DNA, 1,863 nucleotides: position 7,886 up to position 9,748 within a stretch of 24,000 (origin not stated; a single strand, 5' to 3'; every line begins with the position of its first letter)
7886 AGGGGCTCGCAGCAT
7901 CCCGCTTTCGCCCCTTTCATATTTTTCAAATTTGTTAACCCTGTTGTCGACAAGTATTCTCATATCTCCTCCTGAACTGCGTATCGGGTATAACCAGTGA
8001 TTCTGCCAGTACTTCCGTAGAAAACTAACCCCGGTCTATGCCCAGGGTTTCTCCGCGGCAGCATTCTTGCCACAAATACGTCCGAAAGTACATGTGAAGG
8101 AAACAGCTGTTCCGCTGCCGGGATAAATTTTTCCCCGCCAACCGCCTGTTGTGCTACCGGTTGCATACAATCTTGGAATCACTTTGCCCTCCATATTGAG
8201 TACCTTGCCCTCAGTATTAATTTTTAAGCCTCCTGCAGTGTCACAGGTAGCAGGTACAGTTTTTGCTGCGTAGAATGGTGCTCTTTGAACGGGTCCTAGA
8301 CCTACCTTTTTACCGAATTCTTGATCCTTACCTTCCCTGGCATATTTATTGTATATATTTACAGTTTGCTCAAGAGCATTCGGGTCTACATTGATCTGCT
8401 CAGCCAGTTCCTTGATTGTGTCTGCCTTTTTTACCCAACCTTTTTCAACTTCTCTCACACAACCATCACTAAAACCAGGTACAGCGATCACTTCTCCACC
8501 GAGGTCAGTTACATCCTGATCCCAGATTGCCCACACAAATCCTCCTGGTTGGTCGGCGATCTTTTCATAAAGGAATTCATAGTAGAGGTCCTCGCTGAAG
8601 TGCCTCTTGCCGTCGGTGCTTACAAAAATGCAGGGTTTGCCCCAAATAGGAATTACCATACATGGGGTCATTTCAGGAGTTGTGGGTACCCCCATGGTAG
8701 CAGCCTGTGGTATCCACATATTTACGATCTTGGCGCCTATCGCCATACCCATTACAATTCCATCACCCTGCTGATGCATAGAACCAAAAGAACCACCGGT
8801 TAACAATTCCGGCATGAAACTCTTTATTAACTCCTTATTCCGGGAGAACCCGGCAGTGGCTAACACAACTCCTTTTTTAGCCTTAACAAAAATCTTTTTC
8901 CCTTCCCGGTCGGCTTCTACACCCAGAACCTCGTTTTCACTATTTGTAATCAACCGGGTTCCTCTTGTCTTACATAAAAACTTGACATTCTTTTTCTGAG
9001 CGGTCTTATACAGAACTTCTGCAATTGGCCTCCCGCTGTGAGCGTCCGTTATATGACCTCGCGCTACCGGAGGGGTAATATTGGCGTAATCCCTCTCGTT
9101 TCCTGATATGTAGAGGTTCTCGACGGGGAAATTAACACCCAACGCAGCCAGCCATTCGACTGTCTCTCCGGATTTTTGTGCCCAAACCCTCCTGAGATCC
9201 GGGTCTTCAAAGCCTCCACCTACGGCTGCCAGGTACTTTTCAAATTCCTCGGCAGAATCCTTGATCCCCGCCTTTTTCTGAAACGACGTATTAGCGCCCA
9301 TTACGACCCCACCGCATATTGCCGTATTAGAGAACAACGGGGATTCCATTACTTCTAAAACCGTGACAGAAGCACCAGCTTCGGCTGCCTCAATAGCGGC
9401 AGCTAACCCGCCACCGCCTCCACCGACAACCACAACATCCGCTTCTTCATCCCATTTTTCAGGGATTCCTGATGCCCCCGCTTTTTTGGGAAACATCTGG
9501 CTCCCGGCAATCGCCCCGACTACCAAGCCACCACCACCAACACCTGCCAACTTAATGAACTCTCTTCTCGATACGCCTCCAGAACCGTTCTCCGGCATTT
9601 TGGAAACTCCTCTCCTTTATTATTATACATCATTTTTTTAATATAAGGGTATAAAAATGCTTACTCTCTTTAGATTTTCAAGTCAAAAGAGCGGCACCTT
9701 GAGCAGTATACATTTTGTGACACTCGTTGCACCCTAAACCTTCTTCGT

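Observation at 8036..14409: Sigma-54-gated extracytoplasmic reductase module: two divergent Tat flavoproteins flanking a five-haem membrane cytochrome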

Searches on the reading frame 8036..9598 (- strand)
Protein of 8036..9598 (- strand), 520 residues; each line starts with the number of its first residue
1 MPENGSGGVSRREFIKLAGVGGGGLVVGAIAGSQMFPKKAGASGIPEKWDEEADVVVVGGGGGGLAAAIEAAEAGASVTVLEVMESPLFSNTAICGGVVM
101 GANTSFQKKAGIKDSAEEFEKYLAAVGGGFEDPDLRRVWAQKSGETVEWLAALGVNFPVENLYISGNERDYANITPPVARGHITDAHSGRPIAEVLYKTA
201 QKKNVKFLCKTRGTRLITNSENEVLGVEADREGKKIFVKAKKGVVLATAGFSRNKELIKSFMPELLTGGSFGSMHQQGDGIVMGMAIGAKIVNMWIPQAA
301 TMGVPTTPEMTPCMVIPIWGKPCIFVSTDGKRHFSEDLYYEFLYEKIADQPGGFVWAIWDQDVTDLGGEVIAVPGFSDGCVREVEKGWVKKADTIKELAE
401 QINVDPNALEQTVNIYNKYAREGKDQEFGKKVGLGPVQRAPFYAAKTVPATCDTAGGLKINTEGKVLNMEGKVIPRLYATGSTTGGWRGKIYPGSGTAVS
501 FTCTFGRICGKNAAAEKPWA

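Call 4: search_protein_families(library=pfam, proteins=[window:8036-9598:-])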
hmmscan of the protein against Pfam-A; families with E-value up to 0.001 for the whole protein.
window:8036-9598:- (520 aa): 10 families
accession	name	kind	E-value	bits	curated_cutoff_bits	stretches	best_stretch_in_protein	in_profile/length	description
PF00890.30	FAD_binding_2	-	2.1e-56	192.3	20.4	1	54-498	1-413/414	FAD binding domain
PF01266.30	DAO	-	2e-13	51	27.9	1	54-259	1-211/353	FAD dependent oxidoreductase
PF03486.20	HI0933_like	-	6.7e-10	39.3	50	1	54-88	2-36/244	HI0933-like protein Rossmann domain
PF07992.20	Pyr_redox_2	-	4.2e-08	33.4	26.1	1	54-89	2-31/291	Pyridine nucleotide-disulphide oxidoreductase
PF12831.13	FAD_oxidored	-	4.8e-08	33.2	27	1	54-241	1-138/416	FAD dependent oxidoreductase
PF00070.33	Pyr_redox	-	3.1e-05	24.8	22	0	55-88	2-35/82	Pyridine nucleotide-disulphide oxidoreductase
PF01262.27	AlaDh_PNT_C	-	0.00017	21.5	23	1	51-98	27-74/214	Alanine dehydrogenase/PNT, C-terminal domain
PF01946.23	Thi4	-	0.00023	20.9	26.2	0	52-86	17-52/235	Thi4 family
PF01494.25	FAD_binding_3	-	0.00038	20.2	22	1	52-87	1-36/349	FAD binding domain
PF13450.12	NAD_binding_8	-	0.00097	19.8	21.9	0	57-82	1-26/68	NAD(P)-binding Rossmann-like domain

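Call 5: search_protein_families(library=ncbifam, proteins=[window:8036-9598:-])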
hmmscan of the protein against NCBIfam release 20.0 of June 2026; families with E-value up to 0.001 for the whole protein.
window:8036-9598:- (520 aa): 58 families (the best 25 are shown)
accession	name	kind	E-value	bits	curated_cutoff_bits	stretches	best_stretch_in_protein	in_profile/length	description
TIGR01813.1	flavo_cyto_c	subfamily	9.1e-80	268.5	285.45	1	54-510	1-443/444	flavocytochrome c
NF005510.0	PRK07121.1-3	subfamily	7.8e-75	252.5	481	1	47-517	17-490/492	FAD-binding protein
NF005509.0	PRK07121.1-2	subfamily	3.7e-71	240.3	630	1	15-518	6-526/527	FAD-binding protein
NF005511.0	PRK07121.1-4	equivalog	3.9e-71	240.2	466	2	230-516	257-542/553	FAD-binding protein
NF009478.0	PRK12844.1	equivalog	1.1e-63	215.4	789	2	189-516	209-551/559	3-ketosteroid-delta-1-dehydrogenase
NF005064.0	PRK06481.1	equivalog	6.6e-62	209.8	542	1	46-515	55-501/506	flavocytochrome c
NF004789.0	PRK06134.1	subfamily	1.6e-57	195.3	747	2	189-516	216-570/581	FAD-dependent oxidoreductase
NF005512.0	PRK07121.1-5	subfamily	5.3e-56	190.2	812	1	47-514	16-487/489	FAD-binding protein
NF009473.0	PRK12835.1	subfamily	1.5e-55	188.8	837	2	187-516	210-569/585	FAD-binding protein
NF009476.0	PRK12839.1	equivalog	2e-53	181.4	940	2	192-517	216-568/572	FAD-dependent oxidoreductase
NF009477.0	PRK12843.1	equivalog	1.8e-52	178.6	758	2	184-514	215-569/578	FAD-dependent oxidoreductase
NF005882.1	PRK07843.1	equivalog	5e-52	177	788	2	188-510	200-544/547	3-oxosteroid 1-dehydrogenase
NF053717.1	VnlPnlRedVprA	equivalog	5.4e-48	164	600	2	385-514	348-479/481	vinyl phenol reductase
NF009474.0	PRK12837.1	equivalog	3.4e-44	151.5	675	2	192-509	176-504/513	FAD-binding protein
NF006130.0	PRK08274.1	equivalog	3.7e-44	151.3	369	1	51-515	4-460/467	FAD-dependent tricarballylate dehydrogenase TcuA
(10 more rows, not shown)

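Call 10: search_solved_structures(query=window:8036-9598:-, max_evalue=0.00001)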
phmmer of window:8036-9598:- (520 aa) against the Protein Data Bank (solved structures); distinct sequences matched with E-value up to 0.00001: 29.
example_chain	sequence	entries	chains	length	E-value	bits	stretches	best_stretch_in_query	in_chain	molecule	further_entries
6t85_A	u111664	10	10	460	1.9e-58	201.5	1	53-515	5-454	Urocanate reductase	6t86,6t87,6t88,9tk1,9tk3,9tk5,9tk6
1qo8_A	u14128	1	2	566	5.7e-52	180.2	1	50-515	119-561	FLAVOCYTOCHROME C3 FUMARATE REDUCTASE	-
1d4c_A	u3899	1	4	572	2.6e-47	164.8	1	39-514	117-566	FLAVOCYTOCHROME C FUMARATE REDUCTASE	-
1d4d_A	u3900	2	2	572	7.8e-47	163.2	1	39-514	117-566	FLAVOCYTOCHROME C FUMARATE REDUCTASE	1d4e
1jrz_A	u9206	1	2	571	4.8e-44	154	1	51-514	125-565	FLAVOCYTOCHROME C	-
1e39_A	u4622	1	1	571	2.3e-43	151.8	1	51-514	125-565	FUMARATE REDUCTASE FLAVOPROTEIN SUBUNIT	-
2b7r_A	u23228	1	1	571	7.1e-43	150.1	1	51-514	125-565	Fumarate reductase flavoprotein subunit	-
1p2h_A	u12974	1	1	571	7.9e-43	150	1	51-514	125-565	flavocytochrome c3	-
1p2e_A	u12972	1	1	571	7.9e-43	150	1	51-514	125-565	flavocytochrome c3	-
1qjd_A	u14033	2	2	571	7.9e-43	150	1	51-514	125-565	FLAVOCYTOCHROME C3 | Fumarate reductase flavoprotein subunit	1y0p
2b7s_A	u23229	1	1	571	9.3e-43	149.8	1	51-514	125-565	Fumarate reductase flavoprotein subunit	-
1jry_A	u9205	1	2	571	9.4e-43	149.7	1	51-514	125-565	FLAVOCYTOCHROME C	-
1jrx_A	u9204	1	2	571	9.7e-43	149.7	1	51-514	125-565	FLAVOCYTOCHROME C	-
4at0_A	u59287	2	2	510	1e-42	149.6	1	44-515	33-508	3-KETOSTEROID-DELTA4-5ALPHA-DEHYDROGENASE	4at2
1kss_A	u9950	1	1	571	1.5e-42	149.1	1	51-514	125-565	flavocytochrome c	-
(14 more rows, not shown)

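Call 13: find_homologous_proteins(query=window:8036-9598:-)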
Query window:8036-9598:- (520 aa): 579 proteins with E <= 0.001 among 8000 candidates; the best 120 are listed.
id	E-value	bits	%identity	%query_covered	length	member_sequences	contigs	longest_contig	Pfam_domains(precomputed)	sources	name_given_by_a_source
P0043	0.0e+0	1127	95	100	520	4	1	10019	PF01266.31,PF00890.31,PF07992.21,PF03486.21,PF12831.14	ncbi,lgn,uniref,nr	ncbi:MAG: FAD-dependent oxidoreductase [Syntrophothermus sp.]|uniref:FAD-dependent oxidoreductase n=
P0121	9.1e-258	874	71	100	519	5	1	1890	PF01266.31,PF00890.31,PF07992.21,PF00070.34,PF03486.21,PF12831.14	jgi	jgi:flavocytochrome c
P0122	6.3e-247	838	71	99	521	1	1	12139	PF01266.31,PF00890.31,PF07992.21,PF03486.21,PF12831.14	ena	-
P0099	2.1e-246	837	72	99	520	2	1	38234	PF01266.31,PF00890.31,PF07992.21,PF00070.34,PF03486.21,PF10399.15,PF01494.26,PF12831.14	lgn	-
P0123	2.9e-243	826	70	98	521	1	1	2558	PF01266.31,PF00890.31,PF07992.21,PF03486.21,PF12831.14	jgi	jgi:flavocytochrome c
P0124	4.9e-243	826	71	98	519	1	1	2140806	PF01266.31,PF00890.31,PF01494.26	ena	-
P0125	8.9e-234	795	67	99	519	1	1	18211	PF01266.31,PF00890.31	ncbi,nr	ncbi:MAG: FAD-dependent oxidoreductase [Anaerolineales bacterium]|nr:FAD-dependent oxidoreductase [A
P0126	1.6e-231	788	69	98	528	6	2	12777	PF01266.31,PF00890.31,PF03486.21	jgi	jgi:flavocytochrome c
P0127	9.0e-231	785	67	100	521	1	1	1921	PF01266.31,PF00890.31,PF03486.21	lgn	-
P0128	2.3e-223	761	66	98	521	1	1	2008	PF00890.31,PF07992.21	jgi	jgi:flavocytochrome c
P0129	1.9e-221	754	67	93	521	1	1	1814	PF01266.31,PF00890.31,PF07992.21,PF03486.21,PF12831.14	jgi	jgi:flavocytochrome c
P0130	1.1e-219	748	65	97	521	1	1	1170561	PF01266.31,PF00890.31,PF07992.21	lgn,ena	-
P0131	1.8e-219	748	65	98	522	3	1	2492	PF01266.31,PF10518.15,PF00890.31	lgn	-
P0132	4.4e-218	743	70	91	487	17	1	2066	PF01266.31,PF00890.31,PF01494.26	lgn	-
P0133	6.5e-212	723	67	90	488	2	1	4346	PF01266.31,PF00890.31,PF07992.21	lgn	-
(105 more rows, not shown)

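Call 22: search_solved_structures(query=window:8036-9598:-, max_evalue=1e-40, show_alignments=2)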
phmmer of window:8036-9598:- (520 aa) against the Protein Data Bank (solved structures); distinct sequences matched with E-value up to 1e-40: 19.
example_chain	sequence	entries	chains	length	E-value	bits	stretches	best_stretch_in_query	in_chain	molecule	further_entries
6t85_A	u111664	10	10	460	1.9e-58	201.5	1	53-515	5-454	Urocanate reductase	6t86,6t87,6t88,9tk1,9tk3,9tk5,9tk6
1qo8_A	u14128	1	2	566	5.7e-52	180.2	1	50-515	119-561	FLAVOCYTOCHROME C3 FUMARATE REDUCTASE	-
1d4c_A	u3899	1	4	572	2.6e-47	164.8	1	39-514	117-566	FLAVOCYTOCHROME C FUMARATE REDUCTASE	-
1d4d_A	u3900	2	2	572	7.8e-47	163.2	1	39-514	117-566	FLAVOCYTOCHROME C FUMARATE REDUCTASE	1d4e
1jrz_A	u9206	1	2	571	4.8e-44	154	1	51-514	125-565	FLAVOCYTOCHROME C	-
1e39_A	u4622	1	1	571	2.3e-43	151.8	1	51-514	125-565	FUMARATE REDUCTASE FLAVOPROTEIN SUBUNIT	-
2b7r_A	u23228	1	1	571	7.1e-43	150.1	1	51-514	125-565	Fumarate reductase flavoprotein subunit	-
1p2h_A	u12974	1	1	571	7.9e-43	150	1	51-514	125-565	flavocytochrome c3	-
1p2e_A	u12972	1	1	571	7.9e-43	150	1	51-514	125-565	flavocytochrome c3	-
1qjd_A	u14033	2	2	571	7.9e-43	150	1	51-514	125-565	FLAVOCYTOCHROME C3 | Fumarate reductase flavoprotein subunit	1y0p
2b7s_A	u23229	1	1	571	9.3e-43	149.8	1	51-514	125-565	Fumarate reductase flavoprotein subunit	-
1jry_A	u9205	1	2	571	9.4e-43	149.7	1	51-514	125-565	FLAVOCYTOCHROME C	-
1jrx_A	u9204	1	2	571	9.7e-43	149.7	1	51-514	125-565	FLAVOCYTOCHROME C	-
4at0_A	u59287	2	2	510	1e-42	149.6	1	44-515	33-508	3-KETOSTEROID-DELTA4-5ALPHA-DEHYDROGENASE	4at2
1kss_A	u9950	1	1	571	1.5e-42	149.1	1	51-514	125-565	flavocytochrome c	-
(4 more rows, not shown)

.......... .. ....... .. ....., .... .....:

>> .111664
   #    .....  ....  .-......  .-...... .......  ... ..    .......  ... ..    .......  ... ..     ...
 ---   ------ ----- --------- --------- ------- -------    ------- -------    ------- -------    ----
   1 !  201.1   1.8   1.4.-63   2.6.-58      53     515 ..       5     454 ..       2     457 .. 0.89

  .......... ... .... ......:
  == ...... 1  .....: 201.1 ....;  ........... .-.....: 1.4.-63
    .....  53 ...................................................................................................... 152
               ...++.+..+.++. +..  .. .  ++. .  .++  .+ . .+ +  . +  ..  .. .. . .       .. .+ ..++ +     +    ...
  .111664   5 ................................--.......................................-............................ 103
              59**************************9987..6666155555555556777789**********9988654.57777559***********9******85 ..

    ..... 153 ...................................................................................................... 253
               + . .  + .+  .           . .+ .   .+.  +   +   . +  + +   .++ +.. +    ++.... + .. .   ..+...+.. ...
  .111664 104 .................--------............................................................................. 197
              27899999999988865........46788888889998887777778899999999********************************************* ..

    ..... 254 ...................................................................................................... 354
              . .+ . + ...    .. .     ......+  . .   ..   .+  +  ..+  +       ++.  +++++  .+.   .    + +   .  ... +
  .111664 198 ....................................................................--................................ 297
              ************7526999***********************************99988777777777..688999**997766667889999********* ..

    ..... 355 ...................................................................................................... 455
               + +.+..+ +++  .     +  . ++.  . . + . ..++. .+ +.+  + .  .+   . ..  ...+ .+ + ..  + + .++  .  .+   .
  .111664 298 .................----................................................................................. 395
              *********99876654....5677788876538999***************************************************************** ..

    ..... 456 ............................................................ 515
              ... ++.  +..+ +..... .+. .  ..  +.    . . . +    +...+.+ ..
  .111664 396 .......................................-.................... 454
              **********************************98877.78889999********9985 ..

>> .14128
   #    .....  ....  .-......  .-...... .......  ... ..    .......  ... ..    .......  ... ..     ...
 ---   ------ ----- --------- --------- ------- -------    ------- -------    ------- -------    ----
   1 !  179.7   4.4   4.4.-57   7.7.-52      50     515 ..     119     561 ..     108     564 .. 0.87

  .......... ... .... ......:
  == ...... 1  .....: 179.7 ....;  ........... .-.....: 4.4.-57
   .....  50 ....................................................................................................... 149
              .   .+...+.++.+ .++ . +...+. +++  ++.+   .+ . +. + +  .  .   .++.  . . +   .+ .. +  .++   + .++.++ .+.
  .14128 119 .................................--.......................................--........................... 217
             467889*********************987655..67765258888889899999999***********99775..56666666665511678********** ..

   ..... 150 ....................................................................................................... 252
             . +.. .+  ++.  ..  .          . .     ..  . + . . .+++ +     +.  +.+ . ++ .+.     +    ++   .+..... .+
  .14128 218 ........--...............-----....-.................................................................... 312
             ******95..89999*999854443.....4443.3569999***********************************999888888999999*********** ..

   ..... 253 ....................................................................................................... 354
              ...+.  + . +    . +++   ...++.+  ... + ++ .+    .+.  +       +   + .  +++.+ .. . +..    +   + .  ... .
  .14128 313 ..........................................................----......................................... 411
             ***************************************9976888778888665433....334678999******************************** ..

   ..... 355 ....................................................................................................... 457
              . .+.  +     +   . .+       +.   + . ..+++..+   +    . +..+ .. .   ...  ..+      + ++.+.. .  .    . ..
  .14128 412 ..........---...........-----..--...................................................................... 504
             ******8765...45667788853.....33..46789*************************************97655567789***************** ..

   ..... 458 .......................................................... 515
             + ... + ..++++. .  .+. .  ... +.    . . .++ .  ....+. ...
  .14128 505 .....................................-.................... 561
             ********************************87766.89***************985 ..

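Call 29: find_encoding_contigs(protein=P0124, flank=7000, max_places=2)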
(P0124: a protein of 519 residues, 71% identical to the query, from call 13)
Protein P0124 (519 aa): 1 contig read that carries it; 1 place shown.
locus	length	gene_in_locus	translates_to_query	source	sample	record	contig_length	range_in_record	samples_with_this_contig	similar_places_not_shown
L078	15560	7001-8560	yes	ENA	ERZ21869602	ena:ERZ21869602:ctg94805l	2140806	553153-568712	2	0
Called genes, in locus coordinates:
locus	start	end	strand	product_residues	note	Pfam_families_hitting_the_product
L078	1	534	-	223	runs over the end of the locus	PF07796:DUF1638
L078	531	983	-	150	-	-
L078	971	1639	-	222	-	PF02492:cobW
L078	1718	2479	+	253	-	PF00392:GntR, PF07702:UTRA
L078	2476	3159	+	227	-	PF02607:B12-binding_2, PF02310:B12-binding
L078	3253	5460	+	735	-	PF01590:GAF, PF13185:GAF_2, PF01590:GAF, PF13492:GAF_3, PF01590:GAF, PF13185:GAF_2, PF13492:GAF_3, PF07730:HisKA_3, +1 more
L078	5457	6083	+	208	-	PF00072:Response_reg, PF00196:GerE, PF08281:Sigma70_r4_2 (weak)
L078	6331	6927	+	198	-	PF14537:Cytochrom_c3_2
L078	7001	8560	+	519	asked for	PF00890:FAD_binding_2, PF01266:DAO, PF01494:FAD_binding_3 (weak)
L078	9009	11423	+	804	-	PF08447:PAS_3, PF08448:PAS_4, PF08447:PAS_3, PF08448:PAS_4, PF00989:PAS, PF08448:PAS_4, PF00512:HisKA, PF02518:HATPase_c, +2 more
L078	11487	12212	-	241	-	PF04886:PT (weak)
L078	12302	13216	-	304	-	-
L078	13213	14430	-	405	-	PF00756:Esterase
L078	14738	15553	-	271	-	PF00290:Trp_syntA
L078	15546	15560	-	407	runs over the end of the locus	PF00291:PALP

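Call 58: predict_structure(alignment_id=A2)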
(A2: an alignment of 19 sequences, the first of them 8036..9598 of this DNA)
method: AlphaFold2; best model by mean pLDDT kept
length: 520 residues; sequences in the alignment: 19
mean_pLDDT: 79.0   pTM: 0.72
mean pLDDT of the five models: 79.0, 77.4, 77.1, 77.1, 75.5
residues with pLDDT >= 90: 222; 70-90: 165; 50-70: 71; < 50: 62
segments of 3 or more residues with pLDDT < 50: 1-43, 91-93, 297-306, 491-494
pLDDT, mean of each block of 10 residues (from residue 1): 30 37 28 33 71 95 92 97 75 62 95 93 71 86 95 93 74 86 80 89 95 93 94 94 90 75 63 73 91 56 43 63 91 81 74 87 84 74 86 97 96 96 89 88 83 69 94 95 68 59 92 92
secondary structure, 60 per line:
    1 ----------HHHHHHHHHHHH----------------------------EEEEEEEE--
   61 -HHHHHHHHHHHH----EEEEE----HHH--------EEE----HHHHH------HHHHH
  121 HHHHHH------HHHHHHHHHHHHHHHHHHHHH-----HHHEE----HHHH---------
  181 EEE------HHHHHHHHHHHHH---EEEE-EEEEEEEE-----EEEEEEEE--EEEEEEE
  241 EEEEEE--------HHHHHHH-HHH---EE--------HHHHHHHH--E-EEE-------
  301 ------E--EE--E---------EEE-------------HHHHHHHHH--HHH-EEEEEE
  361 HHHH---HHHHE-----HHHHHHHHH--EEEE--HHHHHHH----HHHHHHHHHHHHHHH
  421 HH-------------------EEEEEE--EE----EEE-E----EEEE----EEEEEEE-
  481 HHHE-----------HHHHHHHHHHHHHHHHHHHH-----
elements in order: H11-22 E51-58 H62-73 E78-82 E98-100 H105-109 H116-126 H133-153 H168-171 E181-183 H190-202 E206-209 E211-218 E224-231 E234-246 H255-261 H279-286 E291-293 E324-326 H340-348 E355-360 H361-364 H368-371 H378-386 E389-392 H395-401 H406-422 E442-447 E456-458 E465-468 E473-479 H496-515
